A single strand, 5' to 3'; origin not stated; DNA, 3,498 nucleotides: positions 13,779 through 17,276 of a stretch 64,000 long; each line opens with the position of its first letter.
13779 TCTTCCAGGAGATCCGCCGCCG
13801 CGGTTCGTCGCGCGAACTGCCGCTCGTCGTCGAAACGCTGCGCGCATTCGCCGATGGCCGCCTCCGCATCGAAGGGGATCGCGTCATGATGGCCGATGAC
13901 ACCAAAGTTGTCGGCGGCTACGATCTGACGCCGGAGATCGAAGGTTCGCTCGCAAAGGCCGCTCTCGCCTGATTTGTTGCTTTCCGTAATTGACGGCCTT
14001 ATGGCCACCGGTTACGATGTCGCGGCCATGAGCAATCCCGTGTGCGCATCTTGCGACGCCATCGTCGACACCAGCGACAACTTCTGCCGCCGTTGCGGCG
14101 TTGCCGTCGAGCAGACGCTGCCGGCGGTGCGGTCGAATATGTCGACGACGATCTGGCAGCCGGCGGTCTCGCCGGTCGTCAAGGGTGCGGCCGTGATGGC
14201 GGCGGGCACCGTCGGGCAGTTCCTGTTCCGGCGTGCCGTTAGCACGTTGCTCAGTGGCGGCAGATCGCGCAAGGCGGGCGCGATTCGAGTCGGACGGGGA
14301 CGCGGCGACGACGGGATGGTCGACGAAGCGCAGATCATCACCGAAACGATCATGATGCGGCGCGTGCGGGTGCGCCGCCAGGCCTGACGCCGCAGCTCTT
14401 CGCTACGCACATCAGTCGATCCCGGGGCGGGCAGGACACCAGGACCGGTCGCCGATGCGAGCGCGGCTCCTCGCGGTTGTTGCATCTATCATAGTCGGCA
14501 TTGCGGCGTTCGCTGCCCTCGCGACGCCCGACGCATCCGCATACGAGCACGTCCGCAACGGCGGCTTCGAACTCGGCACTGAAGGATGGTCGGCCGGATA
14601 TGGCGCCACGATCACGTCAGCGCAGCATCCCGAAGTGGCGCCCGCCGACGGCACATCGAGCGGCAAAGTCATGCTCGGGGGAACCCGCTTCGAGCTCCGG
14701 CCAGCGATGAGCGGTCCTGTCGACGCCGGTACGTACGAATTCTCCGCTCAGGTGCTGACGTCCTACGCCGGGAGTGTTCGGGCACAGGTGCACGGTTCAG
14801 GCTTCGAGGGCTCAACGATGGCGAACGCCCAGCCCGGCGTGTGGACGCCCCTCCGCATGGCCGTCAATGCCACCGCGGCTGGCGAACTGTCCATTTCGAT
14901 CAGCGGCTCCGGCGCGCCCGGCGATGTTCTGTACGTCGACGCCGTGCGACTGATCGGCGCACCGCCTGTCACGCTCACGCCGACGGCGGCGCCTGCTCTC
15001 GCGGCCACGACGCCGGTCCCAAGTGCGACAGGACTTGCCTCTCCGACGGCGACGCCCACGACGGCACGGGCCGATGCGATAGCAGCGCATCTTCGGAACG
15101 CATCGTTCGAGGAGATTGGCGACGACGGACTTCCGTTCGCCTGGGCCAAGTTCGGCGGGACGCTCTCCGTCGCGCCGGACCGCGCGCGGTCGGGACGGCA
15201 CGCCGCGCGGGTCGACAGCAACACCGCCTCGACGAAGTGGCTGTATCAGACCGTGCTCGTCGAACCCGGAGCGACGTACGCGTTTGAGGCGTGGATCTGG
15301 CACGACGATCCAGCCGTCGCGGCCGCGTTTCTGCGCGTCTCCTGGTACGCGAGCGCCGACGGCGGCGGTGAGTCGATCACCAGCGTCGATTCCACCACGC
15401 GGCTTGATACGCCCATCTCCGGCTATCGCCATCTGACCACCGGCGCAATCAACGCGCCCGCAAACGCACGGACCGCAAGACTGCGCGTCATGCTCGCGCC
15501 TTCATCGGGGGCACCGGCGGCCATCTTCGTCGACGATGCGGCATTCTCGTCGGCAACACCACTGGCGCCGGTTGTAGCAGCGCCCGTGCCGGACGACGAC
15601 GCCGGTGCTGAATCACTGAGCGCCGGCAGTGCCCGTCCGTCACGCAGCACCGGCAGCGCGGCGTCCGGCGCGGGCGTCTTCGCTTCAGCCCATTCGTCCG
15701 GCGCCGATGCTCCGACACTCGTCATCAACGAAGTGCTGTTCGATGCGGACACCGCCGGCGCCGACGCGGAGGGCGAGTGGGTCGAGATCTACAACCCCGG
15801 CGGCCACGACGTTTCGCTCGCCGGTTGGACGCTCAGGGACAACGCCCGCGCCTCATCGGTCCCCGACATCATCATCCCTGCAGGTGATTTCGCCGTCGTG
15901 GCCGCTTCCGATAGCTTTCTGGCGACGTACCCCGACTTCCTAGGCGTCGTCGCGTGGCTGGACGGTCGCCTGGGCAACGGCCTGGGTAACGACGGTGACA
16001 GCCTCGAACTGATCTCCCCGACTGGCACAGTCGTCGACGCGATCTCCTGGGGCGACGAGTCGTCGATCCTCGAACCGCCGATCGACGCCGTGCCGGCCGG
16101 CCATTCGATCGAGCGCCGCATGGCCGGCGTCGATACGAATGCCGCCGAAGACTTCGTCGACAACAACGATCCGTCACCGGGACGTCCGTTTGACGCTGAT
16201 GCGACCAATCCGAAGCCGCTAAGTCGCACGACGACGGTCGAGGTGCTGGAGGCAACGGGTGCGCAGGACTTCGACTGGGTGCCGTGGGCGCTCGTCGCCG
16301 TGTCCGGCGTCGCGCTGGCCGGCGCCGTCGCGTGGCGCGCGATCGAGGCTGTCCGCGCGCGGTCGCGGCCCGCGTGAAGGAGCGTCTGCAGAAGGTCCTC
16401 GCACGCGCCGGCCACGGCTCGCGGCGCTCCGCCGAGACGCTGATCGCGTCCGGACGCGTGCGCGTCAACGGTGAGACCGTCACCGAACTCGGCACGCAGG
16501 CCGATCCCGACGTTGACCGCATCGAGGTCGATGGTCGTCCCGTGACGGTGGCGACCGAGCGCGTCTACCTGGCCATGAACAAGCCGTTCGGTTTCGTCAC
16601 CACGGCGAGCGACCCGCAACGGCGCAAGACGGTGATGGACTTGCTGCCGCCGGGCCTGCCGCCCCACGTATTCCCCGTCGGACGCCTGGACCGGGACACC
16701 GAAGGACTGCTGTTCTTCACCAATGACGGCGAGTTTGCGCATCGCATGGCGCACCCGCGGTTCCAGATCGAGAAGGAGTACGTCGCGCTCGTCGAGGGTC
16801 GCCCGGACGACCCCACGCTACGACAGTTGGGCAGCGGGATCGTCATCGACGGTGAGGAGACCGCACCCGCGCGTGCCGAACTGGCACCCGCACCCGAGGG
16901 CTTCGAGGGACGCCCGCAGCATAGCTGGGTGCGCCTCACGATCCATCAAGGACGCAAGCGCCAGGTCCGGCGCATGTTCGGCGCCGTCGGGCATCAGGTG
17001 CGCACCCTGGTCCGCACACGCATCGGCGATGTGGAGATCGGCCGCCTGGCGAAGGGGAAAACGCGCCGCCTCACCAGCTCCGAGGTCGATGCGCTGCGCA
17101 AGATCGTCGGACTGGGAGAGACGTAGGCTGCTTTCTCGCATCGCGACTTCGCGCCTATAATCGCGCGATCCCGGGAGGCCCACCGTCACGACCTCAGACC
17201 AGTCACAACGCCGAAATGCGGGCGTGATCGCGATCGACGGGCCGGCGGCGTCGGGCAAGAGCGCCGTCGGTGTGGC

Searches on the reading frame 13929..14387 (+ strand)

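Call 33: search_protein_families(library=pfam, proteins=[window:13929-14387:+], max_evalue=0.001)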
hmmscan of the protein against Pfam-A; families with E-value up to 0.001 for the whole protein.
window:13929-14387:+ (152 aa): 2 families
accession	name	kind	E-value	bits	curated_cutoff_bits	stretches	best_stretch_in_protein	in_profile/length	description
PF13248.11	Zn_ribbon_3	-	0.00032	20.5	27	1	39-57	5-23/26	zinc-ribbon domain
PF12773.13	DZR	-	0.00053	20.5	27.3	1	37-57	25-45/45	Double zinc ribbon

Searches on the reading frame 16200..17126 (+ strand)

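Call 16: search_protein_families(library=pfam, proteins=[window:16200-17126:+], max_evalue=0.01)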
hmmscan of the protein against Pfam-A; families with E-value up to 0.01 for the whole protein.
window:16200-17126:+ (308 aa): 4 families
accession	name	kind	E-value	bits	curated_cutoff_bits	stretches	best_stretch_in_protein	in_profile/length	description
PF00849.27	PseudoU_synth_2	-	9.6e-26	91.3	26.8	1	123-260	2-150/152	RNA pseudouridylate synthase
PF01479.30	S4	-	7.6e-13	48.4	22.8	1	61-103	1-44/48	S4 domain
PF22421.1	SYY_C-terminal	-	0.0017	18.6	27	1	50-103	8-62/83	Tyrosine--tRNA ligase SYY-like C-terminal domain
PF09136.16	Glucodextran_B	-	0.0075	16.6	27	0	87-120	12-45/83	Glucodextranase, domain B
